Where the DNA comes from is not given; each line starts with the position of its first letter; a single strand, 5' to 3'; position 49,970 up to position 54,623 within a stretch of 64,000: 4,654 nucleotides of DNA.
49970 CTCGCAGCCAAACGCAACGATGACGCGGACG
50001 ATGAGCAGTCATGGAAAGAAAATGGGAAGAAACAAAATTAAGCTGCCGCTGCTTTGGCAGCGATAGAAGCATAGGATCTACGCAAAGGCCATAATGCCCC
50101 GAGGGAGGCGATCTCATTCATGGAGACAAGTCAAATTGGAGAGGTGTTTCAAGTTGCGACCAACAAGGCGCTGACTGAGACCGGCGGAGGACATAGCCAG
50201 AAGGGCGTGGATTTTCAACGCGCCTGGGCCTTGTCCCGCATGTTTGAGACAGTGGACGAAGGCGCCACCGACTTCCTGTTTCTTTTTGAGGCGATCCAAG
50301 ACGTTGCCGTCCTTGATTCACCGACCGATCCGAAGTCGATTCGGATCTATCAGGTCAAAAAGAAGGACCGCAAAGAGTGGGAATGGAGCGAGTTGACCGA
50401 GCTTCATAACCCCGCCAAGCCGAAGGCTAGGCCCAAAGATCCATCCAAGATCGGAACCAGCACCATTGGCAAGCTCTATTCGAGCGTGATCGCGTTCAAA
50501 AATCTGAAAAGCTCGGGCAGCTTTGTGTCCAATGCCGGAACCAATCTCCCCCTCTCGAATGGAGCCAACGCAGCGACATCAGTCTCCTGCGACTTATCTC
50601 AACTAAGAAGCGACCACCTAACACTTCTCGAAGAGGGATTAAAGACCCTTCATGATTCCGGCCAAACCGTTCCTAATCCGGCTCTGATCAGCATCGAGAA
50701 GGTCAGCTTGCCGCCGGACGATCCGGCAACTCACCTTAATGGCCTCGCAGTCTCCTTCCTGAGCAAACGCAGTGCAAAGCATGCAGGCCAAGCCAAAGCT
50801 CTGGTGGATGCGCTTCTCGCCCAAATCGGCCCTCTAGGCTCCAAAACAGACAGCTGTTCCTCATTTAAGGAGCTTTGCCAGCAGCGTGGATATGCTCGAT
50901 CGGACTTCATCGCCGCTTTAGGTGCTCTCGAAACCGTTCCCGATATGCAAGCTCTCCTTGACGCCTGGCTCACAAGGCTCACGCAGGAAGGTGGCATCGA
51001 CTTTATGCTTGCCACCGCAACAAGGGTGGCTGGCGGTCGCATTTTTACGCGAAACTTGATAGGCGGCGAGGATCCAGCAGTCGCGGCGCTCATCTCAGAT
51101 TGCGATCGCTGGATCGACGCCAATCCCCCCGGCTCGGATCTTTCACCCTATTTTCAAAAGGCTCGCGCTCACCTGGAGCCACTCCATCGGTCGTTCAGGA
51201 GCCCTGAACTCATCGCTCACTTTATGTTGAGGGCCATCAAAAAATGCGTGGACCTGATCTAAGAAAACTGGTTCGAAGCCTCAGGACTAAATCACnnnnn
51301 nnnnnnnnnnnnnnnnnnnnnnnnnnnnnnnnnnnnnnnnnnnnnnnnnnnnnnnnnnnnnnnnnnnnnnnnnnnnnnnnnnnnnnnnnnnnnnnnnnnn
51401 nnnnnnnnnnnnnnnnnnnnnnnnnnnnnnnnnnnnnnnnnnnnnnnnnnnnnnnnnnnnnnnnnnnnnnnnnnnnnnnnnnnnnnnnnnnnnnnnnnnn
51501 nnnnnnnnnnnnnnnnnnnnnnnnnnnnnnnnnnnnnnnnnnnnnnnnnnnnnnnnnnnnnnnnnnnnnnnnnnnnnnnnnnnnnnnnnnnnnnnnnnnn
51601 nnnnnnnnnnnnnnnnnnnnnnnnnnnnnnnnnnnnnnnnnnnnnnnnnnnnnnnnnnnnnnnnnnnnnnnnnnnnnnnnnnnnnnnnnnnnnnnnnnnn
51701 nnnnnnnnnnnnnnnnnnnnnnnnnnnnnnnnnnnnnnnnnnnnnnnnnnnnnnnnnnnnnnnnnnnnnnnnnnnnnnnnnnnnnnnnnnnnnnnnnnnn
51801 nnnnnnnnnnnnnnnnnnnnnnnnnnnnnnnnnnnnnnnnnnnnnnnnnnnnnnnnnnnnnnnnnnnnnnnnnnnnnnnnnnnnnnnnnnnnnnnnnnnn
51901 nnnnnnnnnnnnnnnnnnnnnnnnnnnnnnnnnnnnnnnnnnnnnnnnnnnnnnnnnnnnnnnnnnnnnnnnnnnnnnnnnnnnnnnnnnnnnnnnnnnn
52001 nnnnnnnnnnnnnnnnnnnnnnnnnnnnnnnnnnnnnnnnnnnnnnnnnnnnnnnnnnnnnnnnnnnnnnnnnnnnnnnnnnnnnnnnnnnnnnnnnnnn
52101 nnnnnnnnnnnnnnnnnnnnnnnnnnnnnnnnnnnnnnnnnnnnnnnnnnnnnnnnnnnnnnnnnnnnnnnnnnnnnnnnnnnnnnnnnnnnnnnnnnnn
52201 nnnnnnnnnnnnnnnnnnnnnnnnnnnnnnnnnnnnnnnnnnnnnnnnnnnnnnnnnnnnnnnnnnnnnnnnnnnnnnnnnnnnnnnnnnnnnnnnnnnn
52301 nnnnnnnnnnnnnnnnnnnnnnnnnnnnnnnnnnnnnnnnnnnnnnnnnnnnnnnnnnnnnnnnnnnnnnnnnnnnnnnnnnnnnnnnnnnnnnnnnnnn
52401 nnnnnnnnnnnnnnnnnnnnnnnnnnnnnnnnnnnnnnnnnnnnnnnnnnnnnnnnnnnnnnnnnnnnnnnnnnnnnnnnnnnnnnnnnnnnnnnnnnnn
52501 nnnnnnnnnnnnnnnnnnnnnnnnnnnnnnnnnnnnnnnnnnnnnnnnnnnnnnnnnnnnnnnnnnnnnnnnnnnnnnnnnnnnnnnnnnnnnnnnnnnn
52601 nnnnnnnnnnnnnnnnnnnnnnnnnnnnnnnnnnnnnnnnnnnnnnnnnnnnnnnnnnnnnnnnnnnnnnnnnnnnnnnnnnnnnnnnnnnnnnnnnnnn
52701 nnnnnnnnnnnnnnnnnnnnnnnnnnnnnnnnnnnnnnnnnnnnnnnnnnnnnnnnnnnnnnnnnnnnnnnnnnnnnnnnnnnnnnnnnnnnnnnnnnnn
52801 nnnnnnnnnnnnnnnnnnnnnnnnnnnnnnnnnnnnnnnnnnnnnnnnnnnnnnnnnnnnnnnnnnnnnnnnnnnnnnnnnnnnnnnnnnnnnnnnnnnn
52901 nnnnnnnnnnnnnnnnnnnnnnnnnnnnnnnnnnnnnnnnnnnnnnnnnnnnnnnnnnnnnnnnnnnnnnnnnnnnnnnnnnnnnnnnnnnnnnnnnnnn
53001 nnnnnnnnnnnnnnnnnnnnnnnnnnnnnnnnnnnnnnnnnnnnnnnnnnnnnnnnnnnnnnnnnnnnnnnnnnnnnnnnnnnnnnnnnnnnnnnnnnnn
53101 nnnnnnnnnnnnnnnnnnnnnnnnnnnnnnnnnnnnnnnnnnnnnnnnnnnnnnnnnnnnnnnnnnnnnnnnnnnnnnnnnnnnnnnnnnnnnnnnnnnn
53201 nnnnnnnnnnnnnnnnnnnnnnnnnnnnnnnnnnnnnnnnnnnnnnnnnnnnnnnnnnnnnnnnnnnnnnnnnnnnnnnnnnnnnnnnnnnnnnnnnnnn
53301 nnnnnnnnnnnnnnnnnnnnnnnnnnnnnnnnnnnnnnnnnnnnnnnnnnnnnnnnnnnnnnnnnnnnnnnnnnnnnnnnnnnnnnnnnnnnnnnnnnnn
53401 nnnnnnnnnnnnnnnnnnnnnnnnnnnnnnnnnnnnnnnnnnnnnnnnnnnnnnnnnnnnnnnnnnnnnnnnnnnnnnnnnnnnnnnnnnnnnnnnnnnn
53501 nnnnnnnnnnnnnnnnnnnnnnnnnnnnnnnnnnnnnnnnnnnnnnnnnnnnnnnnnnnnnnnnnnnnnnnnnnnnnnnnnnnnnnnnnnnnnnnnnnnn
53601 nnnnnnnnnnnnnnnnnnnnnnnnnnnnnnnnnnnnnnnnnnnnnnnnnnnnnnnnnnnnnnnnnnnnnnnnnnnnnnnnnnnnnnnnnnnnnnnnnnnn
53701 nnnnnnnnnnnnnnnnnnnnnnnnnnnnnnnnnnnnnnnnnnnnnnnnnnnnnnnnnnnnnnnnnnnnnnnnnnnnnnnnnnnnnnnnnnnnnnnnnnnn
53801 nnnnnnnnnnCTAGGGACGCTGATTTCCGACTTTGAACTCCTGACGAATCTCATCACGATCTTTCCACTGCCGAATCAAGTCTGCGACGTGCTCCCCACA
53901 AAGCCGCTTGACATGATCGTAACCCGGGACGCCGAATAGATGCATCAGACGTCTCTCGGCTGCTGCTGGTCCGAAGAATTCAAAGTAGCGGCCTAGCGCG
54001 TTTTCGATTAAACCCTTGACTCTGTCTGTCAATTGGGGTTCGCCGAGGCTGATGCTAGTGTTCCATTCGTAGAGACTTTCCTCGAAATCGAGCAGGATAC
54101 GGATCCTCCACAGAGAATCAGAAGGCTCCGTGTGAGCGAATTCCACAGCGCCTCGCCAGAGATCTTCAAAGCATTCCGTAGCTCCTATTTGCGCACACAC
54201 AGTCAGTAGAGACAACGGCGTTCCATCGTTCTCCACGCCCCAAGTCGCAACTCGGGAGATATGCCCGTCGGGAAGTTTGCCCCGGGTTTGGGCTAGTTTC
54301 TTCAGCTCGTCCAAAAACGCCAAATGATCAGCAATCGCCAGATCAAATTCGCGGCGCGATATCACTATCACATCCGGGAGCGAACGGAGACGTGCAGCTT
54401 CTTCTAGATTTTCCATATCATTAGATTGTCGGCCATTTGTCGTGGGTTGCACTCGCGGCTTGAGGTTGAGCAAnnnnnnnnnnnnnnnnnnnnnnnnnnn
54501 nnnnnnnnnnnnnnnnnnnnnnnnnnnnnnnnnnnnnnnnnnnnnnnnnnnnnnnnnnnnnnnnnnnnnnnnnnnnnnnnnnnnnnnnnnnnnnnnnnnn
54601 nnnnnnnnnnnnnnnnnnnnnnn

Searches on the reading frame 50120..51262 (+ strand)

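Call 8: search_protein_families(library=pfam, proteins=[window:50120-51262:+], max_evalue=0.01)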
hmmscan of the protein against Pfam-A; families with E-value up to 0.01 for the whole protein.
window:50120-51262:+ (380 aa): 1 family
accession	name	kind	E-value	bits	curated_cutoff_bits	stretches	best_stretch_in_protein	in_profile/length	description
PF14130.12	Cap4_nuclease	-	7.7e-20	72.4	26.2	1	22-236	2-196/200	Cap4, dsDNA endonuclease domain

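Call 26: search_protein_families(library=padloc, proteins=[window:50120-51262:+], max_evalue=0.01)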
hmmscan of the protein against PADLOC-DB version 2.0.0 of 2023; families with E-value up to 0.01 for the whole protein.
window:50120-51262:+ (380 aa): 13 families
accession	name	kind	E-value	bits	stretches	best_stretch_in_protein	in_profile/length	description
PDLC00245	LmuA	-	3.5e-130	432.8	1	3-378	4-382/384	DUF4297 domain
PDLC03849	LmuA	-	4.1e-73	245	1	9-377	3-369/370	-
PDLC00238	LmuA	-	1.2e-35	121.6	1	15-290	11-277/365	DUF4297 domain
PDLC00243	LmuA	-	4.4e-26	90.2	1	19-269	13-246/361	DUF4297 domain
PDLC03848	LmuA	-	4.4e-10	38.5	1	23-149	8-109/373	-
PDLC00240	LmuA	-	4.1e-09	34.3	1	19-176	16-163/364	DUF4297 domain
PDLC00247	LmuA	-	7.9e-07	26.6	1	17-141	8-124/376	DUF4297 domain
PDLC00239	LmuA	-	1.5e-05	22.5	1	35-266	28-237/349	DUF4297 domain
PDLC00244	LmuA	-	5.8e-05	20.7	1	19-94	7-86/366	DUF4297 domain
PDLC00246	LmuA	-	0.00013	19.5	1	19-87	15-81/355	DUF4297 domain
PDLC00260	LmuB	-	0.00016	18.7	1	73-141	63-132/388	DUF4297 domain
PDLC00248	LmuA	-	0.0008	16.7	1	19-173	12-152/359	DUF4297 domain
PDLC00242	LmuA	-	0.0017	15.4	1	72-140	62-131/388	DUF4297 domain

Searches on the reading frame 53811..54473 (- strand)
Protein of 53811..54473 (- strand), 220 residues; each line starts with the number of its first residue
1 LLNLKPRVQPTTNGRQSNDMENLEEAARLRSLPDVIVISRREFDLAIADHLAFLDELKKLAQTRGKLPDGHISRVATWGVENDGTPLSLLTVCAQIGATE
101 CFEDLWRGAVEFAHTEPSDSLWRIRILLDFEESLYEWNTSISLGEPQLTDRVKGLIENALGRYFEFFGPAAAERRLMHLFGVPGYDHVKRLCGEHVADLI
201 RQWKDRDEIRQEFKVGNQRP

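Call 8: search_protein_families(library=pfam, proteins=[window:53811-54473:-], max_evalue=0.01)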
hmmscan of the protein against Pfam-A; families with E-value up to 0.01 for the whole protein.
window:53811-54473:- (220 aa): 0 families

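Call 40: find_encoding_contigs(protein=window:53811-54473:-, flank=10000, max_places=10)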
Protein window:53811-54473:- (220 aa): 1 contig read that carries it; 1 place shown.
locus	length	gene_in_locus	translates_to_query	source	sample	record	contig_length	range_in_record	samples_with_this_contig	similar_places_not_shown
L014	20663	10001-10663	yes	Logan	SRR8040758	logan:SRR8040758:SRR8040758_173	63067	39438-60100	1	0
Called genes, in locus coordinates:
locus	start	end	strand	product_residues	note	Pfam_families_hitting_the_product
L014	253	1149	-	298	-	PF13328:HD_4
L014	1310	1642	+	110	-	-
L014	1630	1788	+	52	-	-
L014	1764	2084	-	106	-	-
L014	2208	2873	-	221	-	PF02586:SRAP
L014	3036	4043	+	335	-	PF13384:HTH_23 (weak), PF13518:HTH_28 (weak), PF13551:HTH_29 (weak), PF12762:DDE_Tnp_IS1595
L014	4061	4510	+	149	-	PF00717:Peptidase_S24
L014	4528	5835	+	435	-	PF00817:IMS, PF11799:IMS_C, PF13438:DUF4113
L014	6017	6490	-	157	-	PF01850:PIN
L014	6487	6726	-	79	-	-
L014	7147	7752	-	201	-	PF01169:GDT1, PF01925:TauE (faint), PF01169:GDT1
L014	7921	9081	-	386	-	PF03824:NicO, PF25971:CzcB_N, PF03824:NicO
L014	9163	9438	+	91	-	PF02583:Trns_repr_metal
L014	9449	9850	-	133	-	-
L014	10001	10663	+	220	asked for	-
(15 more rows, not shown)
